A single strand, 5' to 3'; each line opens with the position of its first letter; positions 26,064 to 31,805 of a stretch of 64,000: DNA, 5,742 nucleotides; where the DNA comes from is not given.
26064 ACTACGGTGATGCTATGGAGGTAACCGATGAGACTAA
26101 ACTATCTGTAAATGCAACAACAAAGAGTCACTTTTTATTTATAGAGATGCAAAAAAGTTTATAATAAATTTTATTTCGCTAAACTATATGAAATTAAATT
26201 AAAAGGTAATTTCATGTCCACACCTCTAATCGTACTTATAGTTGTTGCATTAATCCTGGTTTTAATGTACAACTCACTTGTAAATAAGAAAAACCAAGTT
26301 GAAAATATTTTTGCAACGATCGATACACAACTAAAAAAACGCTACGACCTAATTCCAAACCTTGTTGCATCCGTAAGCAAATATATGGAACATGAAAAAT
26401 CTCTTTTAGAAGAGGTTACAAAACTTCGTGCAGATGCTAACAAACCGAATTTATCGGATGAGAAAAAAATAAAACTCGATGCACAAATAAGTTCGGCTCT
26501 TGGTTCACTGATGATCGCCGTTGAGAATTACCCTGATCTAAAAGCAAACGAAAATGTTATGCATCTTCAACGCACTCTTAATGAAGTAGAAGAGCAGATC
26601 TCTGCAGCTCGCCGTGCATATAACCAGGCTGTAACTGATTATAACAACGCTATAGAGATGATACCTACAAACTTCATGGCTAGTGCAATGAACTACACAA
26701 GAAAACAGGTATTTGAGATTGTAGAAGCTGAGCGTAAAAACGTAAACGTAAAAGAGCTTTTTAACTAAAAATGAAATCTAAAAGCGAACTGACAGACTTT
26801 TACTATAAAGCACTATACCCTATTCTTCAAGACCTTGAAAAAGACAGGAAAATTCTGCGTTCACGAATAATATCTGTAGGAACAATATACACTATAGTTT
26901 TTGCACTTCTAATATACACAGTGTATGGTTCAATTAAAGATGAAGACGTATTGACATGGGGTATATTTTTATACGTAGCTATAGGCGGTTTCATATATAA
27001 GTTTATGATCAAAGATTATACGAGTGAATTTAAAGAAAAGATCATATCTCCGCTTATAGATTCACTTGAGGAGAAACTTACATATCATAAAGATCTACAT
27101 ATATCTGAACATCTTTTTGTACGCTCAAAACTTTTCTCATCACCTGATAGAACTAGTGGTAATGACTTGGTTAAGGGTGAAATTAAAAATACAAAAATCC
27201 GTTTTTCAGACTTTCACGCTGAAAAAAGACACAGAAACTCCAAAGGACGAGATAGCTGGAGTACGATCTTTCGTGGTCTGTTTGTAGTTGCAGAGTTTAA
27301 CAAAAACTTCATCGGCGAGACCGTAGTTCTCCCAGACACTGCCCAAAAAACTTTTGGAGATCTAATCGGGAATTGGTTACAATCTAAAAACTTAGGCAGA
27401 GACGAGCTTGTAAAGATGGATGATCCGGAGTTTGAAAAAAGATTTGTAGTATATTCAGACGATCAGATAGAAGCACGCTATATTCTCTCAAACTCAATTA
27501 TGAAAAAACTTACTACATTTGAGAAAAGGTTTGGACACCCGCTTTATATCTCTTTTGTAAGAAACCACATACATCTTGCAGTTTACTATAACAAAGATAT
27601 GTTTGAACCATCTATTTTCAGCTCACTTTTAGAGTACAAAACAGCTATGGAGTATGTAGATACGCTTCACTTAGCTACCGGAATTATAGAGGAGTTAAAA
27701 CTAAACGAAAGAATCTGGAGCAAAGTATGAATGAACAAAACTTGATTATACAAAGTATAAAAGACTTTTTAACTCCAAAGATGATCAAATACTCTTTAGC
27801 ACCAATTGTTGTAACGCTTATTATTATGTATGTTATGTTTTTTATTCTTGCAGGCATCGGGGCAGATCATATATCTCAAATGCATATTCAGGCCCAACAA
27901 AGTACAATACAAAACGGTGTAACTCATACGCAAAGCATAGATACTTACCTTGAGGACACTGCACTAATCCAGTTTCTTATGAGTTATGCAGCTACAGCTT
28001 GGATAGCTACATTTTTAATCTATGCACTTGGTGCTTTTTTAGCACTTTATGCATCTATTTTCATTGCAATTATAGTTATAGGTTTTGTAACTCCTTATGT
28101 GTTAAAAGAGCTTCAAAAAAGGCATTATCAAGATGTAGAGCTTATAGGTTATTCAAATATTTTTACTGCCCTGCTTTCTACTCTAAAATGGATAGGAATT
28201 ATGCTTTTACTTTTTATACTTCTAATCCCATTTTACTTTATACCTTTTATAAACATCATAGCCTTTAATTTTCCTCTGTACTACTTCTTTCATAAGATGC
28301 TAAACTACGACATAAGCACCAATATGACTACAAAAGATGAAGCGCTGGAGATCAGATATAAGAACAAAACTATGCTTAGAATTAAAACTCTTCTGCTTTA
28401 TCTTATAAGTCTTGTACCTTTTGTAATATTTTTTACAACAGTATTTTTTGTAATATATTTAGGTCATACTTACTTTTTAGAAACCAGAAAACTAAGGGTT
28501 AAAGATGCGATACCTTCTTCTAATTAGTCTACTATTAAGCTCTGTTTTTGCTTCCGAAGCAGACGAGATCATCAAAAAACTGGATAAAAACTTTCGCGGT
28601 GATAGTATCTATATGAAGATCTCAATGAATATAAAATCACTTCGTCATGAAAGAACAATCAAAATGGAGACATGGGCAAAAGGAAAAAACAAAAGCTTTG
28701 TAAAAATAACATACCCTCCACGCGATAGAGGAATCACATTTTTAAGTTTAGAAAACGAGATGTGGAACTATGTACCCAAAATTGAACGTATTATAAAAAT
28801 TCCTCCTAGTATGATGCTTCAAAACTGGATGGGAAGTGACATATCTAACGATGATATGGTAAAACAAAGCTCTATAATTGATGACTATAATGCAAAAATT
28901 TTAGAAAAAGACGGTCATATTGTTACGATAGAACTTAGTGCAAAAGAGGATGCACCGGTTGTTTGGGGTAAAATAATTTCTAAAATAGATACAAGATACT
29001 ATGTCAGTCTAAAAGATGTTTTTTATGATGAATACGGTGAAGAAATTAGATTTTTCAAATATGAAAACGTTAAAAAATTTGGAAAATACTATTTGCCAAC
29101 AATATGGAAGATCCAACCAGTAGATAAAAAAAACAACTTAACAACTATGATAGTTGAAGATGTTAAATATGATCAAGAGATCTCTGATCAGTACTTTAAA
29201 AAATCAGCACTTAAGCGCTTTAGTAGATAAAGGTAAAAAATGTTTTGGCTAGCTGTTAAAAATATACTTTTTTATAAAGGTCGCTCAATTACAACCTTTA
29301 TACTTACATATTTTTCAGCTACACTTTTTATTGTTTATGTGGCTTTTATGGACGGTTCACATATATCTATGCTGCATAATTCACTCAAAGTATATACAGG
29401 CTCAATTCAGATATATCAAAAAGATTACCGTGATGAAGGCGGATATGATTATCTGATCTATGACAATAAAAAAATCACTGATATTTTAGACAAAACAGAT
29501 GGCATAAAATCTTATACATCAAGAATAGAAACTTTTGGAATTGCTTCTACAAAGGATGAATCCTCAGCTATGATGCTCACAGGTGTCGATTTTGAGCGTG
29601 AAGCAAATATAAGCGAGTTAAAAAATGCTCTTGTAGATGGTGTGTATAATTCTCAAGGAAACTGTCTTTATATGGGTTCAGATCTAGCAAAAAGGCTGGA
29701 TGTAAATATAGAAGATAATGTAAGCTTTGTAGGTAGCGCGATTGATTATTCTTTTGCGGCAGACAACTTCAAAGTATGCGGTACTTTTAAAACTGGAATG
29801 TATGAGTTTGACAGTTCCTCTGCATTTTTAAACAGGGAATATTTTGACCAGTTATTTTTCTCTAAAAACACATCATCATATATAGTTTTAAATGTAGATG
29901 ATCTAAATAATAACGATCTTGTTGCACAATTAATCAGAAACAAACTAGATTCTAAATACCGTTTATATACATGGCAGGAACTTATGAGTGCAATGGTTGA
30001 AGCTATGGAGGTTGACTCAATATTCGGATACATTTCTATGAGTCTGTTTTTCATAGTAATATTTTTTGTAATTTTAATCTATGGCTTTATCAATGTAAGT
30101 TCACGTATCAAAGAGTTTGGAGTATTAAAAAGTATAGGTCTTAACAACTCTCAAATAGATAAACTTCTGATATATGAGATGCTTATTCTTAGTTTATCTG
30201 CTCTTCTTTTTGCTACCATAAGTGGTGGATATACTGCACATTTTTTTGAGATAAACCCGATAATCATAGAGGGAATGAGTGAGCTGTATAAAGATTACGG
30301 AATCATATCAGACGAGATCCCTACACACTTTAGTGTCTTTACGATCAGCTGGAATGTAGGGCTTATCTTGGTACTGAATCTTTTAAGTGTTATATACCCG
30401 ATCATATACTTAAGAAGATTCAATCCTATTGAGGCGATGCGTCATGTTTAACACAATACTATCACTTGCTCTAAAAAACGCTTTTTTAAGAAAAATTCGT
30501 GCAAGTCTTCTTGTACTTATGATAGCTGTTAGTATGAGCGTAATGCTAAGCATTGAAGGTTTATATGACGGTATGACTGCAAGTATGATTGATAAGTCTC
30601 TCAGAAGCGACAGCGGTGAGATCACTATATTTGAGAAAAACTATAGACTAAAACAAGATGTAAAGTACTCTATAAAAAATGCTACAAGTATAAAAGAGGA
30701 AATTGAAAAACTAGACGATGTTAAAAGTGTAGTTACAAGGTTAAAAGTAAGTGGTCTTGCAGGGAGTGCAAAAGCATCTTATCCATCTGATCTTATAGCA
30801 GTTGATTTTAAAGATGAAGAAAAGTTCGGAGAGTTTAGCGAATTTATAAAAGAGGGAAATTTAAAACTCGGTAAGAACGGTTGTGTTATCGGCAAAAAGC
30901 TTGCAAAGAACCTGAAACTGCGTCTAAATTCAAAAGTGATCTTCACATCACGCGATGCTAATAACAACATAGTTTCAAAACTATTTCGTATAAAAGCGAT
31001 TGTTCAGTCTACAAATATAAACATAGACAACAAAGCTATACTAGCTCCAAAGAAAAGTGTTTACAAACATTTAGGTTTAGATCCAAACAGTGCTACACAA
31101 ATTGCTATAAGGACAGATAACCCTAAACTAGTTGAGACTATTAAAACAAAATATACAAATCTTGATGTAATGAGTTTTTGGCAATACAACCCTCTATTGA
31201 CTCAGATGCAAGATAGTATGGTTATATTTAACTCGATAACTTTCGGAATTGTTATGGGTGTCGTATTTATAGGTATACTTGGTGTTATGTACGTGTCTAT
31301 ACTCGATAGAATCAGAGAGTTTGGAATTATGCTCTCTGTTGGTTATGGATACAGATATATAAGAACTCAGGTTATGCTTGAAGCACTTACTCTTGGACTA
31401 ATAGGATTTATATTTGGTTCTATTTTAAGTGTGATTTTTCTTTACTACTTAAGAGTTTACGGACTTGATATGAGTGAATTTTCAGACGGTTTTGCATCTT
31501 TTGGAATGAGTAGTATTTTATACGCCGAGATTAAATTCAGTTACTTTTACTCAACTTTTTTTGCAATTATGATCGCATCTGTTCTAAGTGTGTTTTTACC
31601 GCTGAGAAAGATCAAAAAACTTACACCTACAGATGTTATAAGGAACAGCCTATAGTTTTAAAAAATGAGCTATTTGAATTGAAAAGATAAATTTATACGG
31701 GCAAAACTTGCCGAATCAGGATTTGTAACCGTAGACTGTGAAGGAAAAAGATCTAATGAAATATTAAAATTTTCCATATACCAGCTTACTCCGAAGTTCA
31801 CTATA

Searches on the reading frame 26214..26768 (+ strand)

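Call 4: search_protein_families(library=pfam, proteins=[window:26214-26768:+])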
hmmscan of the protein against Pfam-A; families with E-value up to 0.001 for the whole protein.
window:26214-26768:+ (184 aa): 1 family
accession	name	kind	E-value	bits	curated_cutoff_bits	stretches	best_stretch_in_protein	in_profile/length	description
PF04011.17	LemA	-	1.6e-50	171.2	26.2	1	33-180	2-148/149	LemA family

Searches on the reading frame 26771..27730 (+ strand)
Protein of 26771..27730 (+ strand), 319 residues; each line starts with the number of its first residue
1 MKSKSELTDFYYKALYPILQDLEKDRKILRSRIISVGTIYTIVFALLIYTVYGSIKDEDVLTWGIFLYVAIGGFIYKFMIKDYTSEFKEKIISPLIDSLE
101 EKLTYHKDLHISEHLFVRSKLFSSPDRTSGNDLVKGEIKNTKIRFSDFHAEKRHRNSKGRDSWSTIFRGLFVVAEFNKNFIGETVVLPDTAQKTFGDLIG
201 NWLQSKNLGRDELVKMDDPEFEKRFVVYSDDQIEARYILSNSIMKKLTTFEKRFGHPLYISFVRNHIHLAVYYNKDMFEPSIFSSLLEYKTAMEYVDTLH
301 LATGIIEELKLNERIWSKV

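Call 4: search_protein_families(library=pfam, proteins=[window:26771-27730:+])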
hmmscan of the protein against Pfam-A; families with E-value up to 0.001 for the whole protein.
window:26771-27730:+ (319 aa): 1 family
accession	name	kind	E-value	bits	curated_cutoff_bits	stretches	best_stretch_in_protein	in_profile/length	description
PF11335.13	DUF3137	-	2.5e-45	154.2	26.1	1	165-311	1-139/139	Protein of unknown function (DUF3137)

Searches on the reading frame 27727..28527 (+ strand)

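Call 4: search_protein_families(library=pfam, proteins=[window:27727-28527:+])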
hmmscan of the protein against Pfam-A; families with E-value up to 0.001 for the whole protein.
window:27727-28527:+ (266 aa): 1 family
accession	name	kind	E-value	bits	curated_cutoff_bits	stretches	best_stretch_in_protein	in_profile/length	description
PF07264.17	EI24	-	3.4e-24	86.5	32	1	8-237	3-197/199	Sulfate transporter CysZ/Etoposide-induced protein 2.4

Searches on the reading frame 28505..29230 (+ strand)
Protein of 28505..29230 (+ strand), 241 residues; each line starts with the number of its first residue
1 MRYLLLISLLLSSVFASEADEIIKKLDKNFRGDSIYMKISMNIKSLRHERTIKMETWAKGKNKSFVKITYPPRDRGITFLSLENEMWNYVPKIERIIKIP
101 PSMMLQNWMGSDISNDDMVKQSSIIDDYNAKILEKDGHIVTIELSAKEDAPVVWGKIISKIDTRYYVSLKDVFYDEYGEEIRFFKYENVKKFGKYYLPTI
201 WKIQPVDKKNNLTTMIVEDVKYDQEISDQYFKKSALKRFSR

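Call 4: search_protein_families(library=pfam, proteins=[window:28505-29230:+])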
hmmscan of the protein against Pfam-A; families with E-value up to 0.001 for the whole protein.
window:28505-29230:+ (241 aa): 1 family
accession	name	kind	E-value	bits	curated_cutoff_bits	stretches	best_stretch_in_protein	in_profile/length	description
PF17131.11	LolA_like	-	8.9e-45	153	30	1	60-238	1-184/184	Outer membrane lipoprotein-sorting protein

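Call 6: find_related_loci(query=window:28505-29230:+, collection=genome_contigs, flank=10000)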
Query window:28505-29230:+ (241 aa) in genome_contigs; peptide patterns used: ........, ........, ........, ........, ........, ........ (x = any residue, [..] = any of these).
387 stretches matched a pattern; 110 encode a relative of the query (tblastn E <= 1e-3); the best 80 are kept; 80 distinct loci.
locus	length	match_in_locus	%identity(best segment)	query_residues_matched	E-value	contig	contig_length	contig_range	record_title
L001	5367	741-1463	87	1-241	1e-144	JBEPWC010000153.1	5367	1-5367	MAG: Sulfurimonas sp. isolate 01_S196.maxbin.110 NODE_13233_length_5367_cov_1.218511:0-5367, whole genome shotgun sequen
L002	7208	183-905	85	1-241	5e-139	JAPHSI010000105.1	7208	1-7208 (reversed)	MAG: Sulfurimonadaceae bacterium isolate N3D-Bin_8 c_000000197124, whole genome shotgun sequence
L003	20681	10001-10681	75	15-241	3e-115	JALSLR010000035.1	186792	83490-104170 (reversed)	MAG: Sulfurimonas sp. isolate 355-202_metabat2_scaf2bin.043 355-202_scaffold_1_c1, whole genome shotgun sequence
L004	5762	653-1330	73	16-241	4e-115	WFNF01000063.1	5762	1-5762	MAG: Helicobacteraceae bacterium isolate S010_66_esom k151_190613, whole genome shotgun sequence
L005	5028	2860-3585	68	1-241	4e-113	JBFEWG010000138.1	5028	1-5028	MAG: Sulfurimonadaceae bacterium isolate Mix_mud08.2021.06.56 k141_1407927_length_5028_cov_28.6008, whole genome shotgun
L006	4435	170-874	68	4-241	8e-113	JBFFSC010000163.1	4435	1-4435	MAG: Sulfurimonadaceae bacterium isolate Mix_mud21.2022.07.27 k141_925261_length_4435_cov_16.0473, whole genome shotgun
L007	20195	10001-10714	66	4-241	9e-111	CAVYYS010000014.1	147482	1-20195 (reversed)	MAG: uncultured Helicobacteraceae bacterium isolate MFD02923.bin.2.51 genome assembly, contig: contig_6416, whole genome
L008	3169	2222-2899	72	16-241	9e-114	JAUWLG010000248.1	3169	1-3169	MAG: Helicobacteraceae bacterium isolate CSMAG_2366 CSMAG_2366_k141_482177_length_3169_cov_7.0000, whole genome shotgun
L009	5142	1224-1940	69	5-241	1e-110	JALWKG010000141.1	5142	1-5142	MAG: Helicobacteraceae bacterium isolate M17_metabat1_scaf2bin.151 M17_NODE_22713_length_5142_cov_4.119840, whole genome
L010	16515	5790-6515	67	1-241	2e-110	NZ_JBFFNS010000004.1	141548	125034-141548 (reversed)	MAG: Sulfurimonas sp. isolate Mix_mud18.2022.04.8 k141_1943107_length_141548_cov_79.4725, whole genome shotgun sequence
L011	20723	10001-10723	63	1-241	5e-110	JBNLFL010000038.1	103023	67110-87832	MAG: Sulfurimonadaceae bacterium isolate C1.bin.43.orig k141_423796, whole genome shotgun sequence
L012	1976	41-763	66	1-241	2e-116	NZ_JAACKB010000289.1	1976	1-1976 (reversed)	Sulfurovum sp. bin170 PC1_k99_7238104, whole genome shotgun sequence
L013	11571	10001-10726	67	1-241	1e-109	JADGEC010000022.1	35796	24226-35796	MAG: Sulfurimonadaceae bacterium isolate BB26 NODE_1055_length_35796_cov_4.466286, whole genome shotgun sequence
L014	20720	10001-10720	66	2-241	8e-110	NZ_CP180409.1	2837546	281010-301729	Sulfurimonas sp. CS5 chromosome, complete genome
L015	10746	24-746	65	1-241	2e-109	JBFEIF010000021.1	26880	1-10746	MAG: Sulfurimonadaceae bacterium isolate Mix_mud01.2020.11.11 k141_551401_length_26880_cov_13.7754, whole genome shotgun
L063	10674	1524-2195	67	18-241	3e-103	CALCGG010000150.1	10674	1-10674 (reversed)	MAG TPA_asm: uncultured Sulfurimonas sp. isolate ERR2206789_bin.7_CONCOCT_v1.1_MAG genome assembly, contig: ERZ890810.15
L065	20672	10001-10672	66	18-241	4e-102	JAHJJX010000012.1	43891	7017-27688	MAG: bacterium isolate Modern_marine_rock_biofilm.mb.55 Modern_marine_rock.mb.55_k141_116171, whole genome shotgun seque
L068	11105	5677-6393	63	3-241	9e-102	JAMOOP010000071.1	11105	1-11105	MAG: Campylobacteraceae bacterium isolate 4559-240_maxbin2_scaf2bin.109 4559-240_scaffold_3239_c1, whole genome shotgun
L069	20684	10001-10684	64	14-241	4e-101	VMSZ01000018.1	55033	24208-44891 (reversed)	MAG: Sulfurimonas sp. isolate N3_29 k141_272760, whole genome shotgun sequence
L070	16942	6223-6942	61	2-241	5e-101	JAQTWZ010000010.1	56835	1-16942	MAG: Sulfurimonas sp. isolate STC_122 NODE_1138_length_56835_cov_11.798388_Sandtown_C, whole genome shotgun sequence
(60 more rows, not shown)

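Call 23: search_protein_families(library=pfam, proteins=[L070:9574-10431:-, L070:10510-12048:-, L070:12082-13305:-, L070:13773-14216:+, L065:13123-13665:+, L068:9120-10175:+, L010:6529-7668:-, L014:10810-12648:+, L063:2510-2848:+, L063:2271-2516:+])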
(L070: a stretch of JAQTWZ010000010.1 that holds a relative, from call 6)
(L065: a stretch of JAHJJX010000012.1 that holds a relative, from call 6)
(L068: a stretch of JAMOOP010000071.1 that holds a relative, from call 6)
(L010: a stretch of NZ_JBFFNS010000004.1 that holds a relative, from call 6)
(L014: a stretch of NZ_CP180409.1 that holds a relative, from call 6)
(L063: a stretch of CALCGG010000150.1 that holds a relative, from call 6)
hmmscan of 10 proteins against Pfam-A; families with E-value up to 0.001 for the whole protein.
L070:9574-10431:- (285 aa): 1 family
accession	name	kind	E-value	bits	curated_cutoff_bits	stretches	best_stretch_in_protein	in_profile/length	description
PF07574.19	SMC_Nse1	-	0.00056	20.3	23.3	0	151-219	4-70/194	Nse1 non-SMC component of SMC5-6 complex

L070:10510-12048:- (512 aa): 1 family
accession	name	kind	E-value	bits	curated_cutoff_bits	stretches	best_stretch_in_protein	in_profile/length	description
PF01939.22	NucS_C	-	5.7e-06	26.8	24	1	32-93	27-85/124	Endonuclease NucS C-terminal domain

L070:12082-13305:- (407 aa): 2 families
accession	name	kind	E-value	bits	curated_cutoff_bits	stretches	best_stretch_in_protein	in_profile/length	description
PF13286.11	HD_assoc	-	3e-15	56.9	22.2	1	315-393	12-90/91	Phosphohydrolase-associated domain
PF01966.28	HD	-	2.7e-10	41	22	1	72-124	1-49/116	HD domain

L070:13773-14216:+ (147 aa): 0 families

L065:13123-13665:+ (180 aa): 0 families

L068:9120-10175:+ (351 aa): 2 families
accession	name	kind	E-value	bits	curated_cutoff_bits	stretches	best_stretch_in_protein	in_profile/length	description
PF13426.13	PAS_9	-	4.7e-06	27.3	27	1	128-217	3-90/103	PAS domain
PF13188.13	PAS_8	-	0.00053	20.2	21.8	0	128-149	13-34/65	PAS domain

L010:6529-7668:- (379 aa): 2 families
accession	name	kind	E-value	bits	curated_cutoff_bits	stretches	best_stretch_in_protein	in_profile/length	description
PF07804.18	HipA_C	-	1.3e-46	159.4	30.5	1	136-350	2-208/213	HipA-like C-terminal domain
PF13657.11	Couple_hipA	-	4.5e-14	53.2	22.5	1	5-99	1-98/99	HipA N-terminal domain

L014:10810-12648:+ (612 aa): 5 families
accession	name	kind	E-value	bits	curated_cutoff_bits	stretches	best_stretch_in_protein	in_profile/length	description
PF13175.12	AAA_15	-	8.9e-23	81.9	32.1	2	163-314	238-374/374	AAA ATPase domain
PF13304.12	AAA_21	-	6.1e-13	49.9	27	1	34-315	5-304/304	AAA domain, putative AbiEii toxin, Type IV TA system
PF02463.25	SMC_N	-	7e-09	35.9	40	1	6-324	2-213/220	RecF/RecN/SMC N terminal domain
PF11536.14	DUF3226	-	2.4e-07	31.2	27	1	385-458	3-79/208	Protein of unknown function (DUF3226)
PF20469.4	OLD-like_TOPRIM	-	1e-05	26.4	23.2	1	380-446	1-67/67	Overcoming lysogenization defect protein-like, TOPRIM domain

L063:2510-2848:+ (112 aa): 1 family
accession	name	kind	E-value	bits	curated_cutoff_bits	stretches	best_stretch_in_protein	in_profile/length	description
PF02452.23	PemK_toxin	-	4.4e-27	94.9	23.1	1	10-109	2-107/109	PemK-like, MazF-like toxin of type II toxin-antitoxin system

L063:2271-2516:+ (81 aa): 1 family
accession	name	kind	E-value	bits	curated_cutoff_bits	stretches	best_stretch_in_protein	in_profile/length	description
PF04014.23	MazE_antitoxin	-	1e-11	45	24.7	1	5-50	1-47/48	Antidote-toxin recognition MazE, bacterial antitoxin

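Call 24: search_protein_families(library=pfam, proteins=[L069:10698-11612:-, L069:11823-13349:-, L069:13346-13774:-, L069:13767-15170:-, L069:15173-16003:-, L069:16012-16854:-, L069:16866-18194:-, L069:18335-18733:+, L068:6832-7317:+, L068:7416-7886:+])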
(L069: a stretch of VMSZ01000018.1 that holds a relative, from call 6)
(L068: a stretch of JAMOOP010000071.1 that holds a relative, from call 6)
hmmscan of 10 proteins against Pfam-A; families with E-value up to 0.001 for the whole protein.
L069:10698-11612:- (304 aa): 3 families
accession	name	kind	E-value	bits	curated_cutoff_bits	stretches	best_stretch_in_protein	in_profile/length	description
PF02518.31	HATPase_c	-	2.2e-17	64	26.4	1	198-303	4-108/111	Histidine kinase-, DNA gyrase B-, and HSP90-like ATPase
PF14501.12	HATPase_c_5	-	3.9e-08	33.6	22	1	199-302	5-101/102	GHKL domain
PF00512.31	HisKA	-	2.9e-07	30.9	26.9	1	86-151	2-62/66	His Kinase A (phospho-acceptor) domain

L069:11823-13349:- (508 aa): 5 families
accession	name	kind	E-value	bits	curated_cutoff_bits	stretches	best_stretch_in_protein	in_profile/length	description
PF13487.12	HD_5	-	3.9e-39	134.5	27.2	1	181-341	3-166/170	HD domain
PF00072.30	Response_reg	-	1.8e-25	89.7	30.2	1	16-125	1-110/111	Response regulator receiver domain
PF01966.28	HD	-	1.2e-18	68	22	1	193-313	2-115/116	HD domain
PF00990.26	GGDEF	-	9.4e-10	38.9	23.8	1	380-464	3-92/161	Diguanylate cyclase, GGDEF domain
PF08668.18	HDOD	-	3.3e-06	27.2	22.9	1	193-235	96-136/196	HDOD domain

L069:13346-13774:- (142 aa): 1 family
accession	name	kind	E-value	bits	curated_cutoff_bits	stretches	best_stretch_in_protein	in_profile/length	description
PF00072.30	Response_reg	-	4e-19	69.2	30.2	1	16-120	1-108/111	Response regulator receiver domain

L069:13767-15170:- (467 aa): 3 families
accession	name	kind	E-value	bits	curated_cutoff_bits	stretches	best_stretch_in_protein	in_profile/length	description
PF02518.31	HATPase_c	-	9.9e-20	71.5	26.4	1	353-462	4-110/111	Histidine kinase-, DNA gyrase B-, and HSP90-like ATPase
PF00672.30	HAMP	-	8.7e-11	42.4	25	1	179-226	5-52/53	HAMP domain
PF00512.31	HisKA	-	1.3e-06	28.8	26.9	1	241-304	2-60/66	His Kinase A (phospho-acceptor) domain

L069:15173-16003:- (276 aa): 1 family
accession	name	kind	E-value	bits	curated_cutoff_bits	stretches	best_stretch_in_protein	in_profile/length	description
PF00497.25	SBP_bac_3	-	0.00045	20.4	26.4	0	32-251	7-131/132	Bacterial extracellular solute-binding proteins, family 3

L069:16012-16854:- (280 aa): 0 families

L069:16866-18194:- (442 aa): 1 family
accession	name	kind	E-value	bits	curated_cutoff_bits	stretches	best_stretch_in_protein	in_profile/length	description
PF00144.29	Beta-lactamase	-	2.2e-66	224.7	27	1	40-425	2-316/329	Beta-lactamase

L069:18335-18733:+ (132 aa): 0 families

L068:6832-7317:+ (161 aa): 0 families

L068:7416-7886:+ (156 aa): 1 family
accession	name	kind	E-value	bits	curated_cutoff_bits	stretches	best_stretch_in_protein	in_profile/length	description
PF02687.27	FtsX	-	2.6e-11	44.1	25.5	1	18-149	2-120/120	FtsX-like permease C-terminal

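Call 50: search_protein_families(library=ncbifam, proteins=[window:28505-29230:+], max_evalue=0.00001)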
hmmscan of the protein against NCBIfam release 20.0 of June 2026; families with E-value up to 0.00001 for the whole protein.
window:28505-29230:+ (241 aa): 0 families

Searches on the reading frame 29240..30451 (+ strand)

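Call 4: search_protein_families(library=pfam, proteins=[window:29240-30451:+])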
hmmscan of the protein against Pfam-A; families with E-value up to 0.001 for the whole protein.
window:29240-30451:+ (403 aa): 1 family
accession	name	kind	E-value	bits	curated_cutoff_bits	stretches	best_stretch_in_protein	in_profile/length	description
PF02687.27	FtsX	-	6.2e-15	55.7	25.5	1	265-396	2-120/120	FtsX-like permease C-terminal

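Call 50: search_protein_families(library=ncbifam, proteins=[window:29240-30451:+], max_evalue=0.00001)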
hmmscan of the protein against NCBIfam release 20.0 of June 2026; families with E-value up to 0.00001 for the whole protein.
window:29240-30451:+ (403 aa): 5 families
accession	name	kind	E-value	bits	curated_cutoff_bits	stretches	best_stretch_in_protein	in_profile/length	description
TIGR02212.1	lolCE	equivalog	6e-30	104.5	362.45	1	25-401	33-409/411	lipoprotein-releasing ABC transporter permease subunit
NF008357.0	PRK11146.1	exception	2.6e-12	46.3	439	1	73-397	75-408/414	lipoprotein-releasing ABC transporter permease subunit LolE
TIGR02213.1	lolE_release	exception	2.5e-09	36.5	540.35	1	78-396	77-404/411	lipoprotein-releasing ABC transporter permease subunit LolE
NF041854.1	ABC_perm_YbbP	equivalog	6.5e-07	27.6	999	0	229-401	210-369/806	putative ABC transporter permease subunit YbbP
NF008076.0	PRK10814.1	exception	6.4e-06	25.4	473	1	103-402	105-398/399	lipoprotein-releasing ABC transporter permease subunit LolC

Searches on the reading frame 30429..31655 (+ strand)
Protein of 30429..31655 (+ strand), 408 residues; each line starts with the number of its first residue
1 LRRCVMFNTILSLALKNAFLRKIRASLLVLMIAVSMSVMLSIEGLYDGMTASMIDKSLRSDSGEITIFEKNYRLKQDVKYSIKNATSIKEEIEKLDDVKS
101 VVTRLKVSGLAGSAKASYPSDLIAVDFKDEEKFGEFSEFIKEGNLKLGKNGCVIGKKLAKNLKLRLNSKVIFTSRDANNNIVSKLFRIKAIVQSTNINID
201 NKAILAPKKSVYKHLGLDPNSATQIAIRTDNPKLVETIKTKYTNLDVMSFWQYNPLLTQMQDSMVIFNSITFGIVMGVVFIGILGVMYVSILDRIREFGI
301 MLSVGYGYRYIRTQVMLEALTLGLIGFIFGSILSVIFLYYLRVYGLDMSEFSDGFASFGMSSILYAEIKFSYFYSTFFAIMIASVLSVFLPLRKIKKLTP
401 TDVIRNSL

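Call 4: search_protein_families(library=pfam, proteins=[window:30429-31655:+])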
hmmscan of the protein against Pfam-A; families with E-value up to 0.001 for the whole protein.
window:30429-31655:+ (408 aa): 2 families
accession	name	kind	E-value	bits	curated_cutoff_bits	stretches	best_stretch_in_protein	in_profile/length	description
PF02687.27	FtsX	-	1.4e-15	57.8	25.5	1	270-400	2-120/120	FtsX-like permease C-terminal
PF12704.14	MacB_PCD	-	3.3e-09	37.8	27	1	27-241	3-203/207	MacB-like periplasmic core domain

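Call 50: search_protein_families(library=ncbifam, proteins=[window:30429-31655:+], max_evalue=0.00001)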
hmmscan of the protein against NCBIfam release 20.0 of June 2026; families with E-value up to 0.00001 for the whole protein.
window:30429-31655:+ (408 aa): 7 families
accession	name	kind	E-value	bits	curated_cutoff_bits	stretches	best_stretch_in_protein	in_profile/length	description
TIGR02212.1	lolCE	equivalog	4.5e-23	81.8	362.45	1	72-406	70-410/411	lipoprotein-releasing ABC transporter permease subunit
NF008357.0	PRK11146.1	exception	1.2e-12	47.4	439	1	78-404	71-411/414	lipoprotein-releasing ABC transporter permease subunit LolE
TIGR02213.1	lolE_release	exception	6.3e-11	41.8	540.35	1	78-404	68-408/411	lipoprotein-releasing ABC transporter permease subunit LolE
NF007826.0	PRK10535.1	equivalog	3.8e-08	32.1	966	1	262-404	519-645/648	macrolide ABC transporter ATP-binding protein/permease MacB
TIGR01185.1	devC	equivalog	4.8e-07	29.1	290.35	1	216-337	217-330/380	ABC transporter permease DevC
NF008076.0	PRK10814.1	exception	1.7e-06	27.3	473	1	84-343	76-342/399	lipoprotein-releasing ABC transporter permease subunit LolC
TIGR03434.1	ADOP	subfamily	5.6e-06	24.8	622.3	1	207-341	611-754/803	ADOP family duplicated permease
